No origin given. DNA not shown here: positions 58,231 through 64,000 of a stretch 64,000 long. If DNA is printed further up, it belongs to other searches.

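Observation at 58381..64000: Very large surface protein built from ~35 tandem Myxococcus-type cysteine-rich repeats followed by a Kelch-like beta-propeller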

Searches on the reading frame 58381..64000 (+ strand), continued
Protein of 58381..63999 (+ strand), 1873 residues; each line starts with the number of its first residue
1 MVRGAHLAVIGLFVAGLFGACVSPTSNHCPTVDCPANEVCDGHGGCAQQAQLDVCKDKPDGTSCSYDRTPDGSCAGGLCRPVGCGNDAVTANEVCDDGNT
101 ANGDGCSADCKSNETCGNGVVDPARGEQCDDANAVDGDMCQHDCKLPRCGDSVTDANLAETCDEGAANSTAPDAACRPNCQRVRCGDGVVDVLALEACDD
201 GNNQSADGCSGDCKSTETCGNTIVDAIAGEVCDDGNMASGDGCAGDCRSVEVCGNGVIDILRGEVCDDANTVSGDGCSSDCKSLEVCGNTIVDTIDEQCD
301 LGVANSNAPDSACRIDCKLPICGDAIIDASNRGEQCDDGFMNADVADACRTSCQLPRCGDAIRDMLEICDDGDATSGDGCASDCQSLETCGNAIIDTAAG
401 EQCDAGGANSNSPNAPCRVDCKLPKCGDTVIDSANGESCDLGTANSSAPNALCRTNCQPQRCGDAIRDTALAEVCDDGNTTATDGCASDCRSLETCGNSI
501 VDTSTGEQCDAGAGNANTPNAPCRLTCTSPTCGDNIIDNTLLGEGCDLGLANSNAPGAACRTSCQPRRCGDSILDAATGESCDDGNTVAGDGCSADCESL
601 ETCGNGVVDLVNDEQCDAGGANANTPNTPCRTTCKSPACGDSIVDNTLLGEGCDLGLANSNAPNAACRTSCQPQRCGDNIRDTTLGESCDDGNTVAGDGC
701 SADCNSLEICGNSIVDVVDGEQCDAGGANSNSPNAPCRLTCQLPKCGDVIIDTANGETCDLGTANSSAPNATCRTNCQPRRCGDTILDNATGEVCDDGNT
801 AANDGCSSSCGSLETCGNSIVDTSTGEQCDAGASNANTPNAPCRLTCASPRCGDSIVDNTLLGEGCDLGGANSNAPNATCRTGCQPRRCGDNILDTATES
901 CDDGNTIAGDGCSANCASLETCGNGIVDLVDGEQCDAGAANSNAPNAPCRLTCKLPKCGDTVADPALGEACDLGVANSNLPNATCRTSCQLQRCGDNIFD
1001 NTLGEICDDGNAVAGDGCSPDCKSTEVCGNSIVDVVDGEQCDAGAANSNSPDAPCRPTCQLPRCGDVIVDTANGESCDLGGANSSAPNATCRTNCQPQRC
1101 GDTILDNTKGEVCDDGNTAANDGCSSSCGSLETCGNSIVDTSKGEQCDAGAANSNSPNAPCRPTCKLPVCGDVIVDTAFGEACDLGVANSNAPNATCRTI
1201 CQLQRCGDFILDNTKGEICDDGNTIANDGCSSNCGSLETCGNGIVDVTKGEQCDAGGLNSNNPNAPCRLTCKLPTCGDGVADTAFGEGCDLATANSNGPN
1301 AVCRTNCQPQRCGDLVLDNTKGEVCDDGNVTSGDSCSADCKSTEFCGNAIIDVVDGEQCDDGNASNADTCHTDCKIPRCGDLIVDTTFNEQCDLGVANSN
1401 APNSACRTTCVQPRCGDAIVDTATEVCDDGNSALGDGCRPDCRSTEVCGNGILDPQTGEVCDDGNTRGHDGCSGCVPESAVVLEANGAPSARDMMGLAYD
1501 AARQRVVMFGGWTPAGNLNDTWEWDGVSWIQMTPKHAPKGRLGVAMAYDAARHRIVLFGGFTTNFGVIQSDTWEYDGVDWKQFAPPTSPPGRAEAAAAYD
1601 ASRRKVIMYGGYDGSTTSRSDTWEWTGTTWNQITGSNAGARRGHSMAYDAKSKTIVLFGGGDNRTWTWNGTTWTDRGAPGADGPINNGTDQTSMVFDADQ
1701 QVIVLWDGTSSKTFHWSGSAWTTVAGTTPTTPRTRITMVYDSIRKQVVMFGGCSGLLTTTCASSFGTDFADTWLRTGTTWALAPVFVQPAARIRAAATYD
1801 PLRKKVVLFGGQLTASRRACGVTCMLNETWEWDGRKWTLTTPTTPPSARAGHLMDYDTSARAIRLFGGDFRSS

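Call 9: find_homologous_proteins(query=window:58381-63999:+)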
Query window:58381-63999:+ (1873 aa): 4047 proteins with E <= 0.001 among 8000 candidates; the best 120 are listed.
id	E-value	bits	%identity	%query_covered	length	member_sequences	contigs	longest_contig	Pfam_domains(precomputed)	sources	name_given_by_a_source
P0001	0.0e+0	2340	55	66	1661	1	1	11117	PF24681.2,PF13415.13,PF13948.12,PF24981.2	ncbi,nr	ncbi:MAG TPA: DUF4215 domain-containing protein [Kofleriaceae bacterium]|nr:DUF4215 domain-containin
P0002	0.0e+0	2264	55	66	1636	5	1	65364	PF07646.22,PF24681.2,PF13415.13,PF13948.12,PF24981.2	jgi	jgi:cysteine-rich repeat protein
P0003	0.0e+0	2023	53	66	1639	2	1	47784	PF07646.22,PF24681.2,PF13415.13,PF13948.12,PF24981.2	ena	-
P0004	0.0e+0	1804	50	65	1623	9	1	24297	PF24681.2,PF13415.13,PF13948.12,PF24981.2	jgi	jgi:cysteine-rich repeat protein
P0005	0.0e+0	1777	56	66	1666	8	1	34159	PF07646.22,PF13418.13,PF24681.2,PF13415.13,PF13948.12,PF24981.2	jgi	-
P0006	0.0e+0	1774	56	66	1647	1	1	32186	PF07646.22,PF24681.2,PF13415.13,PF13948.12,PF24981.2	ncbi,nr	ncbi:MAG: DUF4215 domain-containing protein [Deltaproteobacteria bacterium]|nr:DUF4215 domain-contai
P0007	0.0e+0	1691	53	66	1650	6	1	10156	PF13418.13,PF24681.2,PF13415.13,PF13948.12,PF24981.2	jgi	jgi:cysteine-rich repeat protein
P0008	0.0e+0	1671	53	66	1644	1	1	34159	PF24681.2,PF13415.13,PF13948.12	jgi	-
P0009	0.0e+0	1631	60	48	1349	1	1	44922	PF07646.22,PF24681.2,PF13415.13,PF13948.12,PF24981.2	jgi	jgi:cysteine-rich repeat protein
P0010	0.0e+0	1628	59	64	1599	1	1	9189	PF24681.2,PF13948.12,PF24981.2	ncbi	ncbi:MAG: DUF4215 domain-containing protein [Acidobacteriota bacterium]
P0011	0.0e+0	1560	57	64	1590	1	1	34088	PF07646.22,PF24681.2,PF13415.13,PF13948.12,PF24981.2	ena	-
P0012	0.0e+0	1414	46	98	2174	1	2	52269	PF13418.13,PF24681.2,PF13415.13,PF13948.12,PF24981.2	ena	-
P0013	0.0e+0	1357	51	50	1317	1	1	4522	PF24681.2,PF13415.13,PF13948.12,PF24981.2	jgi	jgi:cysteine-rich repeat protein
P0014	0.0e+0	1349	50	53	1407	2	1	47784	PF07646.22,PF24681.2,PF13415.13,PF13948.12,PF24981.2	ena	-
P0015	0.0e+0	1299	44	49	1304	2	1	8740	PF07646.22,PF24681.2,PF13415.13,PF13948.12,PF24981.2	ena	-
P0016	0.0e+0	1244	51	47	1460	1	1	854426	PF13418.13,PF24681.2,PF13415.13,PF13948.12,PF24981.2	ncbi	-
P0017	0.0e+0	1233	49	43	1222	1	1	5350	PF07646.22,PF13418.13,PF24681.2,PF13415.13,PF13948.12,PF24981.2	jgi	jgi:cysteine-rich repeat protein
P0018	0.0e+0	1231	55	53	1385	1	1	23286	PF13418.13,PF24681.2,PF13415.13,PF13948.12,PF24981.2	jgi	jgi:cysteine-rich repeat protein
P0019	0.0e+0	1224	47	53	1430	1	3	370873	PF13418.13,PF24681.2,PF13415.13,PF13948.12,PF24981.2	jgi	jgi:cysteine-rich repeat protein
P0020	0.0e+0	1214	48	58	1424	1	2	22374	PF13418.13,PF24681.2,PF13415.13,PF13948.12,PF24981.2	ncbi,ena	-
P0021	0.0e+0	1176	46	58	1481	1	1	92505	PF07646.22,PF24681.2,PF13415.13,PF13948.12,PF24981.2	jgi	jgi:cysteine-rich repeat protein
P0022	0.0e+0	1164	45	47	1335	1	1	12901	PF24681.2,PF13854.13,PF13415.13,PF13948.12,PF24981.2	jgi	jgi:cysteine-rich repeat protein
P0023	0.0e+0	1036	50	54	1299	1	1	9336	PF24681.2,PF13415.13,PF13948.12,PF24981.2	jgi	jgi:cysteine-rich repeat protein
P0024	0.0e+0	1017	42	52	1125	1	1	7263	PF07646.22,PF13418.13,PF24681.2,PF13854.13,PF13415.13,PF13948.12,PF24981.2,PF01344.32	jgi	jgi:cysteine-rich repeat protein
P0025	0.0e+0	1017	38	54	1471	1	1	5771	PF24681.2,PF13948.12,PF24981.2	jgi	jgi:cysteine-rich repeat protein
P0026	1.7e-270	919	43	49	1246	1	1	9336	PF07646.22,PF24681.2,PF13415.13,PF13948.12,PF24981.2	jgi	jgi:cysteine-rich repeat protein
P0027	2.8e-259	882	43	53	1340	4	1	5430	PF07646.22,PF13418.13,PF24681.2,PF13854.13,PF13415.13,PF13948.12,PF24981.2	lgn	-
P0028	3.7e-255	868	39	62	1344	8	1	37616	PF24681.2,PF13415.13,PF13948.12,PF24981.2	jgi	jgi:cysteine-rich repeat protein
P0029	1.5e-253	863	40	70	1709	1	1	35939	PF24681.2,PF13415.13,PF13948.12,PF24981.2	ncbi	-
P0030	1.9e-243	829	43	47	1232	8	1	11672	PF07646.22,PF13418.13,PF24681.2,PF13415.13,PF13948.12,PF24981.2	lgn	-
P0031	7.7e-234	798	33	25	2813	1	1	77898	PF07646.22,PF13418.13,PF07250.18,PF13964.13,PF24681.2,PF13415.13,PF13948.12,PF24981.2,PF01344.32,PF25210.2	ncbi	ncbi:MAG: kelch repeat-containing protein [bacterium]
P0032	2.7e-231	789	41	36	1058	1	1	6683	PF07646.22,PF13418.13,PF24681.2,PF13415.13,PF13948.12,PF24981.2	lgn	-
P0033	6.4e-231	788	41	47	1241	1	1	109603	PF13418.13,PF24681.2,PF13415.13,PF13948.12,PF24981.2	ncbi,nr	ncbi:MAG: DUF4215 domain-containing protein [Myxococcales bacterium]|nr:DUF4215 domain-containing pr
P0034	2.0e-226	773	41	47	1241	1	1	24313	PF13418.13,PF24681.2,PF13415.13,PF13948.12,PF24981.2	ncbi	-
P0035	8.7e-224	764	37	38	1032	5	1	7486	PF13418.13,PF24681.2,PF13854.13,PF13415.13,PF13948.12,PF25852.1,PF24981.2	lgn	-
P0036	1.7e-223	763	37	28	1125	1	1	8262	PF07646.22,PF13418.13,PF24681.2,PF13854.13,PF13415.13,PF13948.12,PF24981.2,PF01344.32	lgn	-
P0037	2.4e-221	756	32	28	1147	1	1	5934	PF07646.22,PF13418.13,PF24681.2,PF13854.13,PF13415.13,PF13948.12,PF03089.21,PF24981.2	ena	-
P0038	2.0e-214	733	39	42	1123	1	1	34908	PF13418.13,PF24681.2,PF13415.13,PF13948.12,PF24981.2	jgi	jgi:cysteine-rich repeat protein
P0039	3.4e-213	729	38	64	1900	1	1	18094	PF13948.12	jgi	jgi:cysteine-rich repeat protein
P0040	9.9e-212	724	32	36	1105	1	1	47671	PF07646.22,PF13418.13,PF24681.2,PF13415.13,PF13948.12,PF24981.2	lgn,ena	-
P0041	1.3e-207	711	40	36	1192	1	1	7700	PF07646.22,PF13418.13,PF24681.2,PF13415.13,PF13948.12,PF24981.2,PF01344.32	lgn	-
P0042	1.2e-206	707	39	61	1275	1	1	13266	PF00932.26,PF13948.12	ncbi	-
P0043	3.9e-205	702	40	55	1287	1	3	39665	PF00932.26,PF13948.12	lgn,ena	-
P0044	1.4e-199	684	38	41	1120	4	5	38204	PF13418.13,PF24681.2,PF13415.13,PF13948.12,PF24981.2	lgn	-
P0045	1.5e-198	681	40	26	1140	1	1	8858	PF07646.22,PF13418.13,PF24681.2,PF13415.13,PF13948.12,PF03089.21,PF24981.2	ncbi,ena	-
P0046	1.3e-189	651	39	45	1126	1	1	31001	PF07646.22,PF24681.2,PF13415.13,PF13948.12,PF24981.2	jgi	jgi:cysteine-rich repeat protein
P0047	1.7e-189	651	34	74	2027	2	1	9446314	PF13948.12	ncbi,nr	ncbi:DUF4215 domain-containing protein [Haliangium ochraceum]|nr:DUF4215 domain-containing protein [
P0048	8.1e-189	648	43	36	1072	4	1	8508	PF13418.13,PF24681.2,PF13415.13,PF13948.12,PF24981.2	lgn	-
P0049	1.3e-188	648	37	56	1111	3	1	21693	PF13948.12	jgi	jgi:cysteine-rich repeat protein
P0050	1.8e-188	647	42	67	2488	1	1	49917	PF00526.24,PF13948.12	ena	-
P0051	4.8e-187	642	34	26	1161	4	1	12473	PF07646.22,PF13418.13,PF24681.2,PF13854.13,PF13415.13,PF25852.1,PF24981.2,PF01344.32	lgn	-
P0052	6.2e-187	642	39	35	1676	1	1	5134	PF00194.27,PF13948.12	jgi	-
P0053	2.8e-185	637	37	29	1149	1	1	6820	PF07646.22,PF13418.13,PF24681.2,PF13854.13,PF13415.13,PF03089.21,PF24981.2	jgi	jgi:cysteine-rich repeat protein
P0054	3.3e-185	636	37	43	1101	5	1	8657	PF24996.1,PF07646.22,PF13418.13,PF24681.2,PF13415.13,PF13948.12,PF24981.2,PF01344.32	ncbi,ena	-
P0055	1.4e-182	628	35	28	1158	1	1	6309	PF07646.22,PF13418.13,PF24681.2,PF13854.13,PF13415.13,PF13948.12,PF24981.2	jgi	jgi:cysteine-rich repeat protein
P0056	3.9e-180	620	38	28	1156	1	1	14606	PF07646.22,PF13418.13,PF24681.2,PF13854.13,PF13415.13,PF03089.21,PF24981.2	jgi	jgi:cysteine-rich repeat protein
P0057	9.8e-180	618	38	24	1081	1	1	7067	PF07646.22,PF13418.13,PF24681.2,PF13415.13,PF13948.12,PF24981.2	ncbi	ncbi:MAG: DUF4215 domain-containing protein [Kofleriaceae bacterium]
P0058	1.1e-178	615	35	73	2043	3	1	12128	PF04151.22,PF13948.12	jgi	jgi:cysteine-rich repeat protein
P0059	8.4e-177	608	38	28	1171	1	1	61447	PF07646.22,PF13418.13,PF24681.2,PF13854.13,PF13415.13,PF13948.12,PF24981.2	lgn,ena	-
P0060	9.0e-177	608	38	35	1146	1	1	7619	PF13418.13,PF24681.2,PF13854.13,PF13415.13,PF13948.12,PF24981.2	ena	-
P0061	1.8e-176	607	43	30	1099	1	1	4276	PF07646.22,PF13418.13,PF24681.2,PF13415.13,PF13948.12,PF24981.2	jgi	jgi:cysteine-rich repeat protein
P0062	2.3e-176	607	40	59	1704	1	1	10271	PF07691.18,PF13948.12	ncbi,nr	ncbi:MAG TPA: DUF4215 domain-containing protein, partial [Polyangiaceae bacterium]|nr:DUF4215 domain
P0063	2.9e-174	600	36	36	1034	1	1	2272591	PF07646.22,PF13418.13,PF24681.2,PF13415.13,PF13948.12,PF24981.2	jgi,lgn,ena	-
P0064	4.9e-174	599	36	72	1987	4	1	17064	PF04151.22,PF13948.12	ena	-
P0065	7.4e-173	595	35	41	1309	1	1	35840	PF13418.13,PF24681.2,PF13415.13,PF13948.12,PF00147.24,PF24981.2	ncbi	ncbi:MAG: DUF4215 domain-containing protein [bacterium]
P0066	8.5e-173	595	37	45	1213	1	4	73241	PF13418.13,PF04151.22,PF24681.2,PF13415.13,PF13948.12,PF24981.2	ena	-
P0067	2.1e-172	594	38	34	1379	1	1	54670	PF07646.22,PF13418.13,PF24681.2,PF13415.13,PF13948.12,PF24981.2,PF01344.32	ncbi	ncbi:MAG: kelch repeat-containing protein [bacterium]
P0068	4.7e-171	589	40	45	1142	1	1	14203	PF07646.22,PF13418.13,PF24681.2,PF13415.13,PF13948.12,PF24981.2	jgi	jgi:cysteine-rich repeat protein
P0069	5.0e-171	589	37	43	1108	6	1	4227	PF13418.13,PF24681.2,PF13415.13,PF13948.12,PF24981.2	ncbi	-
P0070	6.7e-171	589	37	43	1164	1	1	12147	PF13418.13,PF24681.2,PF13415.13,PF13948.12,PF24981.2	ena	-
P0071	1.2e-170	588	38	69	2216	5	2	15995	PF13948.12,PF13517.13,PF03781.23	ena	-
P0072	4.5e-170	586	42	34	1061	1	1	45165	PF07646.22,PF13418.13,PF24681.2,PF13854.13,PF13415.13,PF13948.12,PF03089.21,PF24981.2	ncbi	-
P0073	7.1e-170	585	34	28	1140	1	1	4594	PF07646.22,PF13418.13,PF24681.2,PF13415.13,PF13948.12,PF24981.2,PF01344.32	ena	-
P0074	1.7e-168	581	41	42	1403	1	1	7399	PF01839.30,PF13948.12,PF13517.13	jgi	-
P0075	1.9e-168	581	36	70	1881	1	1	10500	PF04151.22,PF13948.12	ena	-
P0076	2.0e-168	581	38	41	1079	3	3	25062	PF07646.22,PF13418.13,PF24681.2,PF13854.13,PF13415.13,PF13948.12,PF24981.2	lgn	-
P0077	1.1e-167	578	40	21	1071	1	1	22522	PF07646.22,PF13418.13,PF24681.2,PF13854.13,PF13415.13,PF13948.12,PF24981.2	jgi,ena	-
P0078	1.9e-167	577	46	33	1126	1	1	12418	PF13948.12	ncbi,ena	-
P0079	3.5e-167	577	35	29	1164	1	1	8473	PF07646.22,PF13418.13,PF24681.2,PF13854.13,PF13415.13,PF13948.12,PF24981.2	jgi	jgi:cysteine-rich repeat protein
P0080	1.3e-166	575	42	38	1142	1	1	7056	PF13948.12,PF13385.14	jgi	jgi:cysteine-rich repeat protein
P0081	1.5e-166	574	37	29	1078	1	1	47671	PF07646.22,PF13418.13,PF24681.2,PF13854.13,PF13415.13,PF13948.12,PF24981.2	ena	-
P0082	4.6e-166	573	40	58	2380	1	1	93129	PF13948.12,PF14289.12,PF18998.7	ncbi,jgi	ncbi:MAG: DUF4215 domain-containing protein [Myxococcales bacterium]|jgi:cysteine-rich repeat protei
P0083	7.7e-166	572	35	47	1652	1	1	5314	PF00194.27,PF13948.12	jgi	-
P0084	1.8e-162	561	39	47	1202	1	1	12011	PF13948.12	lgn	-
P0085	1.5e-161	558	38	64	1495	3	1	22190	PF04151.22,PF13948.12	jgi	jgi:cysteine-rich repeat protein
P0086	1.5e-161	558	41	36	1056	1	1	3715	PF13948.12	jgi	-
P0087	3.2e-161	557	35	32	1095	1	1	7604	PF07646.22,PF13418.13,PF24681.2,PF13854.13,PF13415.13,PF13948.12,PF24981.2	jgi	jgi:cysteine-rich repeat protein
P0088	2.9e-159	550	33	72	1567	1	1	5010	PF00194.27,PF13948.12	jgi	-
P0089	3.5e-157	543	37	40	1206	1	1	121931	PF07646.22,PF13418.13,PF24681.2,PF00059.28,PF13415.13,PF13948.12,PF24981.2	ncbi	-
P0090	8.9e-157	542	42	57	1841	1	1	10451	PF01752.24,PF08453.17,PF13948.12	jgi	-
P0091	4.2e-154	533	37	63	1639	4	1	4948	PF00194.27,PF13948.12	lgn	-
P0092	3.4e-152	527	36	27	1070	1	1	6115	PF07646.22,PF13418.13,PF24681.2,PF13415.13,PF13948.12,PF25852.1,PF24981.2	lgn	-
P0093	2.5e-151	524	33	47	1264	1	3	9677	PF24681.2,PF13415.13,PF13948.12,PF24981.2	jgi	jgi:cysteine-rich repeat protein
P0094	1.1e-150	522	33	52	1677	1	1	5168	PF00194.27,PF13948.12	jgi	jgi:cysteine-rich repeat protein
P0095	2.4e-150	521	38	36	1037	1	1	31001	PF13418.13,PF24681.2,PF13415.13,PF13948.12,PF24981.2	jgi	jgi:cysteine-rich repeat protein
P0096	2.5e-150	521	34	41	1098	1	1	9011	PF13418.13,PF24681.2,PF13415.13,PF13948.12,PF24981.2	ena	-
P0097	7.1e-149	516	40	23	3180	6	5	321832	PF04151.22,PF00127.27,PF00932.26,PF13948.12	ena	-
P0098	1.2e-147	512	44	37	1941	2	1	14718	PF13948.12,PF13385.14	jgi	-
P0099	2.7e-145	504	44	48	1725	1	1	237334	PF13948.12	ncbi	ncbi:Myxococcus cysteine-rich repeat-containing protein [Balamuthia mandrillaris]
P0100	7.4e-144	499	38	41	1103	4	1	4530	PF24681.2,PF13415.13,PF13948.12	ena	-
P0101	7.6e-143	496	34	42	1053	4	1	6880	PF07646.22,PF13418.13,PF24681.2,PF13854.13,PF13415.13,PF13948.12,PF24981.2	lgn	-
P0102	4.6e-142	493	33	46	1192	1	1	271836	PF13418.13,PF24681.2,PF13415.13,PF13948.12,PF24981.2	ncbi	ncbi:MAG: DUF4215 domain-containing protein [Kofleriaceae bacterium]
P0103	5.5e-142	493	37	36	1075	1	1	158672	PF07646.22,PF13418.13,PF24681.2,PF13415.13,PF13948.12,PF24981.2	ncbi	ncbi:MAG: DUF4215 domain-containing protein [Kofleriaceae bacterium]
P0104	2.5e-141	491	39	36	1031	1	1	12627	PF13418.13,PF24681.2,PF13415.13,PF13948.12,PF24981.2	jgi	jgi:cysteine-rich repeat protein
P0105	6.3e-141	490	34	34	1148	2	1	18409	PF07646.22,PF13418.13,PF24681.2,PF13415.13,PF13948.12,PF24981.2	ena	-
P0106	1.0e-140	489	38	46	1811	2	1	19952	PF24681.2,PF13948.12,PF01344.32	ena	-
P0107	1.2e-140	489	36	49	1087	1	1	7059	PF13948.12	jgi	-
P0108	6.9e-140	486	38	27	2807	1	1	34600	PF04151.22,PF00127.27,PF00932.26,PF13948.12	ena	-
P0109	7.2e-139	483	43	29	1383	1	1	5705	PF01839.30,PF11617.14,PF13948.12,PF03160.21,PF13517.13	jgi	jgi:cysteine-rich repeat protein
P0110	8.8e-139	482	41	49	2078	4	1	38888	PF13948.12,PF13449.13,PF24684.2,PF01436.28,PF25021.2,PF06739.18,PF08450.19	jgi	jgi:cysteine-rich repeat protein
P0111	9.1e-139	482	39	52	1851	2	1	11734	PF13948.12,PF01344.32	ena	-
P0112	1.0e-138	482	35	23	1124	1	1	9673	PF07646.22,PF13418.13,PF24681.2,PF13854.13,PF13415.13,PF13948.12,PF24981.2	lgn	-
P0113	8.0e-138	479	40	40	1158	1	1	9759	PF13948.12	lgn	-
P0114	5.2e-137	477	34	57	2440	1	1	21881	PF13948.12,PF01483.28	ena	-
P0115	1.7e-136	475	37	35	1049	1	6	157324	PF13418.13,PF24681.2,PF13415.13,PF13948.12,PF24981.2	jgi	jgi:cysteine-rich repeat protein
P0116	5.8e-135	470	41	44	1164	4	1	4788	PF17517.8,PF13948.12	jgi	-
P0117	7.6e-135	469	33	47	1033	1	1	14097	PF13418.13,PF24681.2,PF13415.13,PF13948.12,PF24981.2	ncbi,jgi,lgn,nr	ncbi:MAG: DUF4215 domain-containing protein [Polyangia bacterium]|jgi:cysteine-rich repeat protein|n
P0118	2.0e-134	468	36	58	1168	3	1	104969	PF13948.12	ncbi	ncbi:MAG TPA: DUF4215 domain-containing protein [Kofleriaceae bacterium]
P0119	7.3e-134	466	30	67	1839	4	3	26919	PF13948.12,PF03781.23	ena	-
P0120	9.8e-134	466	34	40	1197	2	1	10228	PF13418.13,PF24681.2,PF13415.13,PF00932.26,PF13948.12,PF24981.2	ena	-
